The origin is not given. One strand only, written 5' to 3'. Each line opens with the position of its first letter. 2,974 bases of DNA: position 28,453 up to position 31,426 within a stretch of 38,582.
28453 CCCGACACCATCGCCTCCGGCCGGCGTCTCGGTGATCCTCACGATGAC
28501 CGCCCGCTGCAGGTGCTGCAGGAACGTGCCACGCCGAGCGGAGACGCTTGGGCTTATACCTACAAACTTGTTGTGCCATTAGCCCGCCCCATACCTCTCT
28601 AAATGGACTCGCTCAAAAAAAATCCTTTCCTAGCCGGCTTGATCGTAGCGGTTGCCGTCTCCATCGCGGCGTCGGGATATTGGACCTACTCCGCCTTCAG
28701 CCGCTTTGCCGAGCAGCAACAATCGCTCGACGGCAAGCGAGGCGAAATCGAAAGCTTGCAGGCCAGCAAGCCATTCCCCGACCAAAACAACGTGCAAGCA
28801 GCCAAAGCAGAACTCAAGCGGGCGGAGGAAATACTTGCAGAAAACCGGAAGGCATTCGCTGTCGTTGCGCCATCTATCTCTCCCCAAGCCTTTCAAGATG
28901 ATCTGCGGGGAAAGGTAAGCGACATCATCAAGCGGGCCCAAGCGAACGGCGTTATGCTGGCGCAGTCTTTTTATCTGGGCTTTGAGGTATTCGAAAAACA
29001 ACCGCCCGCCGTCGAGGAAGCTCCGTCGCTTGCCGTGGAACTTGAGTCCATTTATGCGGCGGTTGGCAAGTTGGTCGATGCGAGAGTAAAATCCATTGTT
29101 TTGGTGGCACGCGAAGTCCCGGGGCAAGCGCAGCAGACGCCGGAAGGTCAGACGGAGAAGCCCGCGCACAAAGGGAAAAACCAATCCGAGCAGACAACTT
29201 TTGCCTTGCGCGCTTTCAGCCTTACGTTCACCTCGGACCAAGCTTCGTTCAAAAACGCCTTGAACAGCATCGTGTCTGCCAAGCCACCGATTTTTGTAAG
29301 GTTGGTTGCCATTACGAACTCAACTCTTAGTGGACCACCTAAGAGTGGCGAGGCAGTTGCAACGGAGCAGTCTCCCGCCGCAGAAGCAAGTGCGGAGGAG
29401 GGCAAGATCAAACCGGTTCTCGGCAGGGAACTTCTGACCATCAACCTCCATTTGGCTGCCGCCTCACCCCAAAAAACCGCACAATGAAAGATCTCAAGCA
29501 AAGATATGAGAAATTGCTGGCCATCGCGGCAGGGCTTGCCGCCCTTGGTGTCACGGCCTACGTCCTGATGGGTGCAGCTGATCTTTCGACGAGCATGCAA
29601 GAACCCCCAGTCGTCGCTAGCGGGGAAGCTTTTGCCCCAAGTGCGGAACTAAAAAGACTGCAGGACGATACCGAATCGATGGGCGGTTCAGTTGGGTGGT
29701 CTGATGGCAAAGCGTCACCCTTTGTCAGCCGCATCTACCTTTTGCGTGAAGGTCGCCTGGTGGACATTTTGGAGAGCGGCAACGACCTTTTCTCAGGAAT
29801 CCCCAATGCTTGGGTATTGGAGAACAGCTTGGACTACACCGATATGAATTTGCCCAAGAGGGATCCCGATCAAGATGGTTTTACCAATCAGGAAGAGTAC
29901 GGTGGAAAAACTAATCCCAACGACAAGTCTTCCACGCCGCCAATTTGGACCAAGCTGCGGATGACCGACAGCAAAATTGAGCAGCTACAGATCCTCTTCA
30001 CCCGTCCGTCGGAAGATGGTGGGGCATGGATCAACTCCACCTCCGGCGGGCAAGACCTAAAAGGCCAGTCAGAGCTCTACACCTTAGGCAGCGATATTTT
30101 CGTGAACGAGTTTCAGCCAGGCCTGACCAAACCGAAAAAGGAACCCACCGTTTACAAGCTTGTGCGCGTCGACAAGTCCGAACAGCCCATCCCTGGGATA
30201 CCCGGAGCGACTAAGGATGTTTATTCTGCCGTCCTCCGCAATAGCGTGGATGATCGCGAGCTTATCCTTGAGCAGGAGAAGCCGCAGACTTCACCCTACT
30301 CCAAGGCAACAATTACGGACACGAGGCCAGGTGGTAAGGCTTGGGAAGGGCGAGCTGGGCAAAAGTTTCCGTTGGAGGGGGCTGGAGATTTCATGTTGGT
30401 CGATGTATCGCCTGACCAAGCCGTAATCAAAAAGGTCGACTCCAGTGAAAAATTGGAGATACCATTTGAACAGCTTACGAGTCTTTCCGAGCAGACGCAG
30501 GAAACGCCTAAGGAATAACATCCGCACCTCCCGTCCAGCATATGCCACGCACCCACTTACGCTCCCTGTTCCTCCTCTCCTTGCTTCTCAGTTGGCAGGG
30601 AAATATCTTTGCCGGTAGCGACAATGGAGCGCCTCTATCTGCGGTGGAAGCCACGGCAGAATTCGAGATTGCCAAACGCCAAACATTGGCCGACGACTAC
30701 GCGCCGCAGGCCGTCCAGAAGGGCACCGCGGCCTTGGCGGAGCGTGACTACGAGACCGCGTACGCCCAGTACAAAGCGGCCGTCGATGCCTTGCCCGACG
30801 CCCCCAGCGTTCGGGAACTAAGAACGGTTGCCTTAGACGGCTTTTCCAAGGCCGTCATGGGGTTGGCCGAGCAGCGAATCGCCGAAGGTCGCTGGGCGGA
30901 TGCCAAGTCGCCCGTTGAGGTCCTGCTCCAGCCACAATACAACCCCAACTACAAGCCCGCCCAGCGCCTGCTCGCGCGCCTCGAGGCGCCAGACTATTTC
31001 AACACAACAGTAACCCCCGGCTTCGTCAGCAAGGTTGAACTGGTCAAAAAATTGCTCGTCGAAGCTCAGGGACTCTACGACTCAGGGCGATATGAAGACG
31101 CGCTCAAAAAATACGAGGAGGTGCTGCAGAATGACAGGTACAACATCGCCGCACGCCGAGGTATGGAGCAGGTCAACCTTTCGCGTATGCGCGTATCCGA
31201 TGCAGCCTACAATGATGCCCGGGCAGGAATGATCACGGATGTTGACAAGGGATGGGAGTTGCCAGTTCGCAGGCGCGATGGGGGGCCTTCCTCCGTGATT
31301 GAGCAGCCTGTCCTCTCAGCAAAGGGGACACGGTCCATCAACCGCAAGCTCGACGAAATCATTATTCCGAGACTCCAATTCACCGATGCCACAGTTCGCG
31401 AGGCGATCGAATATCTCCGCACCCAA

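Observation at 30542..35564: Tandem paralogous secretins, each with a built-in TPR-like N-terminal region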

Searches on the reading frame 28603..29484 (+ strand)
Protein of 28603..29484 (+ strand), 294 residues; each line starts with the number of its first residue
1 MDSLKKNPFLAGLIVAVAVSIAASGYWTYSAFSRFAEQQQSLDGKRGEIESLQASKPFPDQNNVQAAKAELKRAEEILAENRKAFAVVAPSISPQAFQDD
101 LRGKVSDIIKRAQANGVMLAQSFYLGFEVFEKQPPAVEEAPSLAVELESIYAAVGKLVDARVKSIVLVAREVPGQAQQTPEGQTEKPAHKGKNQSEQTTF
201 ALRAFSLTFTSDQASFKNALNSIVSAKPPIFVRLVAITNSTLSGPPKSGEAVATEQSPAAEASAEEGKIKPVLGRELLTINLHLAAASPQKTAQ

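Call 4: search_protein_families(library=pfam, proteins=[window:28603-29484:+], max_evalue=0.1)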
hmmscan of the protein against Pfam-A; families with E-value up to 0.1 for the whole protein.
window:28603-29484:+ (294 aa): 1 family
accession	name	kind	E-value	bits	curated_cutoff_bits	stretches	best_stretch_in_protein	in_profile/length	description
PF13660.11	DUF4147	-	0.032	14.1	23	1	41-79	79-113/234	Domain of unknown function (DUF4147)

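Call 7: search_protein_families(library=ncbifam, proteins=[window:28603-29484:+], max_evalue=0.01)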
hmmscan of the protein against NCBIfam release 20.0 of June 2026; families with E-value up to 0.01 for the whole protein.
window:28603-29484:+ (294 aa): 1 family
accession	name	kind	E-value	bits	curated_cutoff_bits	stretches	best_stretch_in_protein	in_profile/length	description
NF038287.2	Amuc_1100_fam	equivalog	1.3e-46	159.6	180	1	1-263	1-292/326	Amuc_1100 family pilus-like protein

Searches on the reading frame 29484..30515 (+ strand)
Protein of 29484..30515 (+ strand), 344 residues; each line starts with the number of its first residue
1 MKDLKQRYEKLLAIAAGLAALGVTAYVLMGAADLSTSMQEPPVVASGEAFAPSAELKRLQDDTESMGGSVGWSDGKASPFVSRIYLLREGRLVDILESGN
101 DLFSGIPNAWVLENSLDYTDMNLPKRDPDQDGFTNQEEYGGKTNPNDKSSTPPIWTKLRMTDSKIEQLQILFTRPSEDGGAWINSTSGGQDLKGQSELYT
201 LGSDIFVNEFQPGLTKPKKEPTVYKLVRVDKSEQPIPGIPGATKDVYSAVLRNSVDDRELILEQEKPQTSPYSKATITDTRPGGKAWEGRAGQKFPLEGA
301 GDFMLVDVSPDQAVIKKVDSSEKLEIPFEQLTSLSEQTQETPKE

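Call 4: search_protein_families(library=pfam, proteins=[window:29484-30515:+], max_evalue=0.1)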
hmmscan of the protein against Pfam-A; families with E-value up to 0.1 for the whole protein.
window:29484-30515:+ (344 aa): 0 families

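Call 7: search_protein_families(library=ncbifam, proteins=[window:29484-30515:+], max_evalue=0.01)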
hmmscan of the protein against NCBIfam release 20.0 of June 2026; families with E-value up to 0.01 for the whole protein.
window:29484-30515:+ (344 aa): 1 family
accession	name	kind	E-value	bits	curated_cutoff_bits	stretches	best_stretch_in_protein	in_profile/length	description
NF042425.1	Amuc_1099_fam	equivalog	3.8e-43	148.3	50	1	4-316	1-319/321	Amuc_1099 family pilus-like system protein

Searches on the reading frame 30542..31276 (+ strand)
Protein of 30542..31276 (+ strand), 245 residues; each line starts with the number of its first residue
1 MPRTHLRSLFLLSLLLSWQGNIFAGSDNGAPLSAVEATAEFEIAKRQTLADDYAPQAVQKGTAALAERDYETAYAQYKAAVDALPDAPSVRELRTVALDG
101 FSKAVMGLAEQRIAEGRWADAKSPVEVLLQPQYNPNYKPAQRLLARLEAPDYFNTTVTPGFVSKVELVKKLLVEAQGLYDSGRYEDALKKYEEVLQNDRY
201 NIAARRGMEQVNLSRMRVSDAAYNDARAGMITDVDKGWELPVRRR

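Call 46: predict_structure(alignment_id=A2)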
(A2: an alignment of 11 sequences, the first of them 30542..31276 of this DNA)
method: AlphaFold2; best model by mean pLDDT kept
length: 245 residues; sequences in the alignment: 11
mean_pLDDT: 72.8   pTM: 0.51
mean pLDDT of the five models: 72.8, 72.1, 65.3, 60.7, 59.1
residues with pLDDT >= 90: 67; 70-90: 77; 50-70: 55; < 50: 46
segments of 3 or more residues with pLDDT < 50: 1-12, 17-31, 153-156, 234-245
pLDDT, mean of each block of 10 residues (from residue 1): 44 48 40 66 81 93 95 97 89 94 93 77 93 93 81 54 69 64 78 75 69 70 56 46 41
secondary structure, 60 per line:
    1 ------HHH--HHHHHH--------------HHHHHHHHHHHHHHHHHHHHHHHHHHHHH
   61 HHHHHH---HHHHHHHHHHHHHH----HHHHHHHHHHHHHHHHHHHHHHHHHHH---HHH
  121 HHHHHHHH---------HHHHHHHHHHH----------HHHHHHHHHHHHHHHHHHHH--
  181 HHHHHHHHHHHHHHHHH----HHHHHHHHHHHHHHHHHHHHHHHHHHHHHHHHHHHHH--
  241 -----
elements in order: H12-17 H32-66 H70-83 H88-114 H118-128 H138-148 H159-178 H181-197 H202-238

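Call 50: fold_search(model_id=the predicted structure, library=pdb)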
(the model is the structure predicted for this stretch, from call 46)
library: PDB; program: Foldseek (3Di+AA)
matches with E <= 10: 885; with E <= 0.001: 0
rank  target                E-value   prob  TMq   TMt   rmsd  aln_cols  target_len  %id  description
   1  1qz2_A                2.8e-02  0.99  0.24  0.22  15.6       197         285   16  Crystal Structure of FKBP52 C-terminal Domain complex with the C-terminal peptide MEEVD of Hsp90 (released 2004-06-22)
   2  5njx_A                3.5e-02  0.96  0.23  0.15  14.5       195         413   17  Human FKBP51 protein in complex with C-terminal peptide of Human HSP 90-alpha (released 2017-11-08)
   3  7rdr_A                3.5e-02  0.91  0.23  0.13  14.5       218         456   16  Circular tandem repeat protein with novel repeat topology and enhanced subunit contact surfaces (released 2021-09-01)
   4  5omp                  3.7e-02  0.96  0.22  0.15  14.5       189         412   17  Human FKBP5 protein (released 2017-11-08)
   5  1kt1                  4.2e-02  0.96  0.22  0.16  14.4       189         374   17  Structure of the Large FKBP-like Protein, FKBP51, Involved in Steroid Receptor Complexes (released 2003-02-04)
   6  7l7i_C                5.6e-02  0.92  0.23  0.15  15.1       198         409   16  Cryo-EM structure of Hsp90:FKBP51:p23 closed-state complex (released 2021-08-25)
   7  3q5m                  5.9e-02  0.69  0.17  0.19  13.8       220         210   14  Crystal structure of Escherichia coli BamD (released 2011-12-28)
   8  2y4t_B                6.5e-02  0.75  0.21  0.15  13.4       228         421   17  Crystal structure of the human co-chaperone P58(IPK) (released 2011-08-10)
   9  6y4l_A                6.8e-02  0.66  0.18  0.17  18.1       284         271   13  Crystal structure of human ER membrane protein complex subunits EMC2 and EMC9 (released 2020-05-27)
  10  7ttc_D                7.5e-02  0.69  0.17  0.20  12.7       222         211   14  BamABCDE bound to substrate EspP (released 2022-03-30)
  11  5mgx_G                7.9e-02  0.94  0.24  0.22  12.8       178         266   15  The structure of FKBP38 in complex with the MEEVD tetratricopeptide binding-motif of Hsp90 (released 2017-03-22)
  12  5mgx_F                8.3e-02  0.93  0.24  0.22  12.6       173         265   16  The structure of FKBP38 in complex with the MEEVD tetratricopeptide binding-motif of Hsp90 (released 2017-03-22)
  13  6v8e_D                9.1e-02  0.99  0.25  0.45  11.2       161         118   17  Computationally designed C3-symmetric homotrimer from TPR repeat protein (released 2020-08-12)
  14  5mgx_E                9.1e-02  0.93  0.24  0.22  12.8       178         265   15  The structure of FKBP38 in complex with the MEEVD tetratricopeptide binding-motif of Hsp90 (released 2017-03-22)
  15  2nc9_MODEL_1_A        9.1e-02  0.89  0.20  0.31  13.0       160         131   13  Apo solution structure of Hop TPR2A (released 2017-03-29)
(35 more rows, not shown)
